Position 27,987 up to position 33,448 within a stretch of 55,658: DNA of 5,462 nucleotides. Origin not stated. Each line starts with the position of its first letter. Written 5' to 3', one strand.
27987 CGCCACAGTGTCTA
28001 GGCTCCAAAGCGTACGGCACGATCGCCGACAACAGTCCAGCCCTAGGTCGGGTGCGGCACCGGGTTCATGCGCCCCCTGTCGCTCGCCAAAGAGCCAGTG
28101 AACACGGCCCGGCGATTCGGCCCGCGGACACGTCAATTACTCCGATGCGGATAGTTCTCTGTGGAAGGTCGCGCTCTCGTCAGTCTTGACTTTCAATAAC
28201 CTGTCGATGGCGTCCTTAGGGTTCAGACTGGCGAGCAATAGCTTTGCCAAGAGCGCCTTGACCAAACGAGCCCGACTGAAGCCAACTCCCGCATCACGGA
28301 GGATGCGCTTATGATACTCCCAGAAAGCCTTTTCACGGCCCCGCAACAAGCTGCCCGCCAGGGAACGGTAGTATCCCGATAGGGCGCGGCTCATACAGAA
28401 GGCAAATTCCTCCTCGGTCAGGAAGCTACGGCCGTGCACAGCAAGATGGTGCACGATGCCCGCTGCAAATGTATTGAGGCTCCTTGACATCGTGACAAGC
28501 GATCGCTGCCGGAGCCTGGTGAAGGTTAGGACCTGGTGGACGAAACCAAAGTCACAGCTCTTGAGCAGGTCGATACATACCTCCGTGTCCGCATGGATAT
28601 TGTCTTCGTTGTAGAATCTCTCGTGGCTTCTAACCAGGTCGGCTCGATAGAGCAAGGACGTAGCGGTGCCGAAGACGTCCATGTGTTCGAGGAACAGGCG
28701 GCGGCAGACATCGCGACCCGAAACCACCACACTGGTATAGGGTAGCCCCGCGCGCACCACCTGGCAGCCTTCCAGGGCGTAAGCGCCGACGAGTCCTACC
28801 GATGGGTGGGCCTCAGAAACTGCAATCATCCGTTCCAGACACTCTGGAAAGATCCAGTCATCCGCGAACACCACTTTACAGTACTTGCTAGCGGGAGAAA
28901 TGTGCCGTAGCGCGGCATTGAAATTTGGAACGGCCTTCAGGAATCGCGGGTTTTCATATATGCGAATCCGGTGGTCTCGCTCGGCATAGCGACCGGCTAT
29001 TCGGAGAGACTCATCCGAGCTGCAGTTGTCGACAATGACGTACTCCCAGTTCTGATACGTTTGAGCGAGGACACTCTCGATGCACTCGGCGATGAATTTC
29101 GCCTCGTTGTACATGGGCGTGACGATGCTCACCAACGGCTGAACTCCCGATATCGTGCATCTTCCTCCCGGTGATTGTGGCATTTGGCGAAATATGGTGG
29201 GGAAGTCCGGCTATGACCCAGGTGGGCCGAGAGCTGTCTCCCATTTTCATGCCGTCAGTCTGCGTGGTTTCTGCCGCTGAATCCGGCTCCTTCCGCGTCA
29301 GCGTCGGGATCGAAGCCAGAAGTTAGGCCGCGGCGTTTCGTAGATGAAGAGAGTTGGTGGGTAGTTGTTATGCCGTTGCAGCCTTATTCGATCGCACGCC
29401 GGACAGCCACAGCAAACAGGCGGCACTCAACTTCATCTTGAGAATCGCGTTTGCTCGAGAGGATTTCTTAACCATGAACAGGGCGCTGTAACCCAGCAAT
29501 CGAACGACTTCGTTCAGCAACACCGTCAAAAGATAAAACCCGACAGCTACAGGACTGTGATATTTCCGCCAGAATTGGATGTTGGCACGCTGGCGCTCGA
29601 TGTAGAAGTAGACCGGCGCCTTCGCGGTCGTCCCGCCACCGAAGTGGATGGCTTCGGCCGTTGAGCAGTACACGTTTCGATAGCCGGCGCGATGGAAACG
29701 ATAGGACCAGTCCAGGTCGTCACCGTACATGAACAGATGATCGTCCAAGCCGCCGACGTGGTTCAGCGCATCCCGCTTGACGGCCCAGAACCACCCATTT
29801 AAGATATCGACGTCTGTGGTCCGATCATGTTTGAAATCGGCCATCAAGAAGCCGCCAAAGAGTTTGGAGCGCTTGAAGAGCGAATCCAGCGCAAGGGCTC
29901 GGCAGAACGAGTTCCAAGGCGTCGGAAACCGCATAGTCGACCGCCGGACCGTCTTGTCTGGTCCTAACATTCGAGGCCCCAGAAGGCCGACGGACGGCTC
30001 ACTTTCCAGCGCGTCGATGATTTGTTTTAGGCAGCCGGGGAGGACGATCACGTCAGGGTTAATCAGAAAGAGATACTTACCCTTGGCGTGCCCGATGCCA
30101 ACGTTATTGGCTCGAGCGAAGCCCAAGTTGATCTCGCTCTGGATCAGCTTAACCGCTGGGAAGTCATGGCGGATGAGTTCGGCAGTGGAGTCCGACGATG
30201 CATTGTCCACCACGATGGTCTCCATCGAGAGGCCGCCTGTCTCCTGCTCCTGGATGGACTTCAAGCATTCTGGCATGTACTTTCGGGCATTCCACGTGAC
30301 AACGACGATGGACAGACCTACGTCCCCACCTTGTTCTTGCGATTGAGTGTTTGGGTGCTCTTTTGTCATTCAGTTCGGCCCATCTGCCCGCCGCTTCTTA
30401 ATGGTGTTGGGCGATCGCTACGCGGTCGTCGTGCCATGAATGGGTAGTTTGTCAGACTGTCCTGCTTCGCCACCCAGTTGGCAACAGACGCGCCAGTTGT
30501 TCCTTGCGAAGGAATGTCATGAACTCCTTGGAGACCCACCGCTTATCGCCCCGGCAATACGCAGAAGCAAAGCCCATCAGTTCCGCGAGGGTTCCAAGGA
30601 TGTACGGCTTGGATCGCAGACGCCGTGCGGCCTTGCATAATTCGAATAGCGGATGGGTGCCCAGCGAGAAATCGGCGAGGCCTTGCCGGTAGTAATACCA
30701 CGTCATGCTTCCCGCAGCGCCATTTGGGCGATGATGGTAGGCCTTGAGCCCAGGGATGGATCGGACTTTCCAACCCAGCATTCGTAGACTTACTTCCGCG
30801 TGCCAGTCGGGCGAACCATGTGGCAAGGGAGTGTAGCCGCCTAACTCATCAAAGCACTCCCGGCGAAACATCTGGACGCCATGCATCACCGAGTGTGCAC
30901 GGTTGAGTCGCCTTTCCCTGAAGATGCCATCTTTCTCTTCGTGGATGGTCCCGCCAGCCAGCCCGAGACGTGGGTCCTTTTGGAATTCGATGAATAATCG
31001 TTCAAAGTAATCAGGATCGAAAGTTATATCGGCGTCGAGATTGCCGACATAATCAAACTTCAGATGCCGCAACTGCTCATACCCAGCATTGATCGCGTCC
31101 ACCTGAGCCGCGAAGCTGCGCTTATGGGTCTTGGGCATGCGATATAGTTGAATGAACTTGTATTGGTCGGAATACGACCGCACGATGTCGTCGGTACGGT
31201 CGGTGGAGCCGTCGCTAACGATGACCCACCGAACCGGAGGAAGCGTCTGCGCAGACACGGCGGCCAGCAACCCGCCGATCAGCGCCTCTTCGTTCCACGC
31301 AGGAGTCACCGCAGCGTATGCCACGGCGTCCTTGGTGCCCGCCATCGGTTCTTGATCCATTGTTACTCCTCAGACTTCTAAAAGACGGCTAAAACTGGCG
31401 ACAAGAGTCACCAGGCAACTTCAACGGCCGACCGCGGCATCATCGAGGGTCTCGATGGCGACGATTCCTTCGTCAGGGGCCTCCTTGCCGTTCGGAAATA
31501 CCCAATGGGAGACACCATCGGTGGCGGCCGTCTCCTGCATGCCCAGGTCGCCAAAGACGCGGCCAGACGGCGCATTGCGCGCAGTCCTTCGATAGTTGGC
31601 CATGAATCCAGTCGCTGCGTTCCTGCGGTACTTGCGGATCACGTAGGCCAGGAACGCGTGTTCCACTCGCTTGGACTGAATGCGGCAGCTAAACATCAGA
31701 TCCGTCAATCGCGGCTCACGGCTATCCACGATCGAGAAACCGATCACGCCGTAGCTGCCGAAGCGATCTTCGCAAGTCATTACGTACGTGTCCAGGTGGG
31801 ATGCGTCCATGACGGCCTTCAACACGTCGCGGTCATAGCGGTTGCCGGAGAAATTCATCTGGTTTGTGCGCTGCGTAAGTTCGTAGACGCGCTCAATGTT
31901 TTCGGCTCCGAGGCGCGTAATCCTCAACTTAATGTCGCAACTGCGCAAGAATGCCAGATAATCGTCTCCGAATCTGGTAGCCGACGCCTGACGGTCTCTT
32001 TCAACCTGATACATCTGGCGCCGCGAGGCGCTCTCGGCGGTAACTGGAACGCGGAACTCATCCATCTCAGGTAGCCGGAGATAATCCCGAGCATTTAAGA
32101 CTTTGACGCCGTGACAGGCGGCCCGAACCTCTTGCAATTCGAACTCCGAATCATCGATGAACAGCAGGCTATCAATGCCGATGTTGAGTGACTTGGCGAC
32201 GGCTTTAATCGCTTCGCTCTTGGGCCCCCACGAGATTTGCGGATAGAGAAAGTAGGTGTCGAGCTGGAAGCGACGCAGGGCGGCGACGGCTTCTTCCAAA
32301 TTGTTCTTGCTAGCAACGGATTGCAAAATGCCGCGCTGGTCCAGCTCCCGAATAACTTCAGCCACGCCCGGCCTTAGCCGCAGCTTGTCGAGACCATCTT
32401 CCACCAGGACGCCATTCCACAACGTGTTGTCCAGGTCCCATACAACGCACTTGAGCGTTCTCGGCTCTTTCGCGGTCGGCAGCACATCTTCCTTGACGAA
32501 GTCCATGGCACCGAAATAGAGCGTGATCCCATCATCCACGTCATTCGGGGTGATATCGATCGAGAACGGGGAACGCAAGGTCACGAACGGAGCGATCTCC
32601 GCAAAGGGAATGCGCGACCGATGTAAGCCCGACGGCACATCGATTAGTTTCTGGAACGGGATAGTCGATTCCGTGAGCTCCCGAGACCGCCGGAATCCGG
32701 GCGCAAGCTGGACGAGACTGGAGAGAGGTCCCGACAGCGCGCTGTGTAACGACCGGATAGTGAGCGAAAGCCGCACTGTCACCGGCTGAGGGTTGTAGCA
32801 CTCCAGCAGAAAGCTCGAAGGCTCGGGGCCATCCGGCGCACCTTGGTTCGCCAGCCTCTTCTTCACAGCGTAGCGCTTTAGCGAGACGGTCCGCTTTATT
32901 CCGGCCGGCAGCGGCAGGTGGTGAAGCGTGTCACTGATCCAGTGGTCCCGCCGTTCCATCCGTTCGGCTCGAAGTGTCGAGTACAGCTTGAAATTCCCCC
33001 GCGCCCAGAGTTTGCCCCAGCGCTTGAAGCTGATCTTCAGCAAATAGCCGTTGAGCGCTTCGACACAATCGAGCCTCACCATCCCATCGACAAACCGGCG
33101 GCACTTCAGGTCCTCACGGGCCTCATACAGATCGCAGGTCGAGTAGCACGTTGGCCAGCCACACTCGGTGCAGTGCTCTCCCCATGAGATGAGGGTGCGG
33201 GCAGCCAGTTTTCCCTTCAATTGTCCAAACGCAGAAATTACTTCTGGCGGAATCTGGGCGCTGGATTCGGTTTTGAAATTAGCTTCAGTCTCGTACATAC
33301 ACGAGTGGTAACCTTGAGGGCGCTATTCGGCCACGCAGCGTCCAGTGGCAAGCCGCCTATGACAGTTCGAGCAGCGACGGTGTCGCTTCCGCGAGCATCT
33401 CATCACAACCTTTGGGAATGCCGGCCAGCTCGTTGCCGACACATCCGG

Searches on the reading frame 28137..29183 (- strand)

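Call 66: search_protein_families(library=pfam, proteins=[window:28137-29183:-], max_evalue=0.00001)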
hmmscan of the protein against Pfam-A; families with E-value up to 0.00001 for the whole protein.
window:28137-29183:- (348 aa): 1 family
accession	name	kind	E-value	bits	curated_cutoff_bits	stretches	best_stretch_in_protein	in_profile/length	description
PF00535.33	Glycos_transf_2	-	5.2e-27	95.3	23.3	1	19-145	1-125/168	Glycosyl transferase family 2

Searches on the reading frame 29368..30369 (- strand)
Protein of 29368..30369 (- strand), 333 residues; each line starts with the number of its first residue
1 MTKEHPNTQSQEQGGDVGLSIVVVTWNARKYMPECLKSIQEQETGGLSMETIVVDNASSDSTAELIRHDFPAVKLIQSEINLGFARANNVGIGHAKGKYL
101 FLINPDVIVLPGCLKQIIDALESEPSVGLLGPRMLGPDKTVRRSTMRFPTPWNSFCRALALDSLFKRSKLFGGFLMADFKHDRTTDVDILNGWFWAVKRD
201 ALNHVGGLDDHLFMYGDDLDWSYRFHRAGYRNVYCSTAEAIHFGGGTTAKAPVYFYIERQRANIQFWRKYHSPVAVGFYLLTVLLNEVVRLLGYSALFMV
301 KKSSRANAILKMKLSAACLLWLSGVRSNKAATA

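Call 21: search_protein_families(library=pfam, proteins=[window:29368-30369:-], max_evalue=0.001)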
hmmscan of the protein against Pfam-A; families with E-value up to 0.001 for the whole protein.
window:29368-30369:- (333 aa): 5 families
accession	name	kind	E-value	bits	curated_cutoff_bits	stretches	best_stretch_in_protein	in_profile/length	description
PF00535.33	Glycos_transf_2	-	2.7e-25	89.7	23.3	1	20-153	1-135/168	Glycosyl transferase family 2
PF13641.12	Glyco_tranf_2_3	-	7.9e-18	65.8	27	1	19-243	3-212/230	Glycosyltransferase like family 2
PF13712.12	Glyco_tranf_2_5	-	4.3e-09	36.8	27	1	83-234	40-179/210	Glycosyltransferase like family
PF10111.15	Glyco_tranf_2_2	-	0.00015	21.8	27.3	1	26-118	9-103/276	Glycosyltransferase like family 2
PF13632.12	Glyco_trans_2_3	-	0.00024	21.4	27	1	101-266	3-142/198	Glycosyl transferase family group 2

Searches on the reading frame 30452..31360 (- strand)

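Call 21: search_protein_families(library=pfam, proteins=[window:30452-31360:-], max_evalue=0.001)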
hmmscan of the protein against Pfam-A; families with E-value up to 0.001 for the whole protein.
window:30452-31360:- (302 aa): 2 families
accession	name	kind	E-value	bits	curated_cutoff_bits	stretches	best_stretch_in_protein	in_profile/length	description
PF00535.33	Glycos_transf_2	-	1.8e-19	70.8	23.3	1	18-154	3-131/168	Glycosyl transferase family 2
PF13641.12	Glyco_tranf_2_3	-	3.3e-13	50.6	27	1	15-138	3-121/230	Glycosyltransferase like family 2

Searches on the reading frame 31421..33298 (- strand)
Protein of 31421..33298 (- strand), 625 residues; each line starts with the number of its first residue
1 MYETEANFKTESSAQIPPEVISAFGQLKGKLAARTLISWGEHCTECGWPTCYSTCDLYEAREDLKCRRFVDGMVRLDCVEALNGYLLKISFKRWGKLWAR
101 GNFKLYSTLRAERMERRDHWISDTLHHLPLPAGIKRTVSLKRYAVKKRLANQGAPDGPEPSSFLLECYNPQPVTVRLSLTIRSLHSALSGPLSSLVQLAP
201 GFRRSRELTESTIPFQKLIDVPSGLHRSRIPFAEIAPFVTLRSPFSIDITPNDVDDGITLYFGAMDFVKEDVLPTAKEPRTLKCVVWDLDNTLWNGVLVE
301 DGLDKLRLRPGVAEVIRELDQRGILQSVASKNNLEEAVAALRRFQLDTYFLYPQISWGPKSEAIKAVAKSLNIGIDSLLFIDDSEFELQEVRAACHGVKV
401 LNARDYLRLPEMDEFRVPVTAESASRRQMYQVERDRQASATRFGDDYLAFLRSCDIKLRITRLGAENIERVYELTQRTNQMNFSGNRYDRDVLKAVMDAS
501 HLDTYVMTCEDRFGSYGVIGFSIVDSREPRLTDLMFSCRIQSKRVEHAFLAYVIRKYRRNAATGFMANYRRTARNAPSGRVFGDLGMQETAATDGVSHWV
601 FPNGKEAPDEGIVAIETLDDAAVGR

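Call 21: search_protein_families(library=pfam, proteins=[window:31421-33298:-], max_evalue=0.001)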
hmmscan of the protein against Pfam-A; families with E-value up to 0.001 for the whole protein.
window:31421-33298:- (625 aa): 3 families
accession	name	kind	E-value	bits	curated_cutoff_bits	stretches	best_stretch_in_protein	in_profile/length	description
PF00702.32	Hydrolase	-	8.6e-09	36.5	26.4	1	302-388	93-184/191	haloacid dehalogenase-like hydrolase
PF12689.13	Acid_PPase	-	1.1e-06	29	27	1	304-400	42-147/169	Acid Phosphatase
PF13419.12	HAD_2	-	2.5e-05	24.9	23.8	1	304-393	76-170/178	Haloacid dehalogenase-like hydrolase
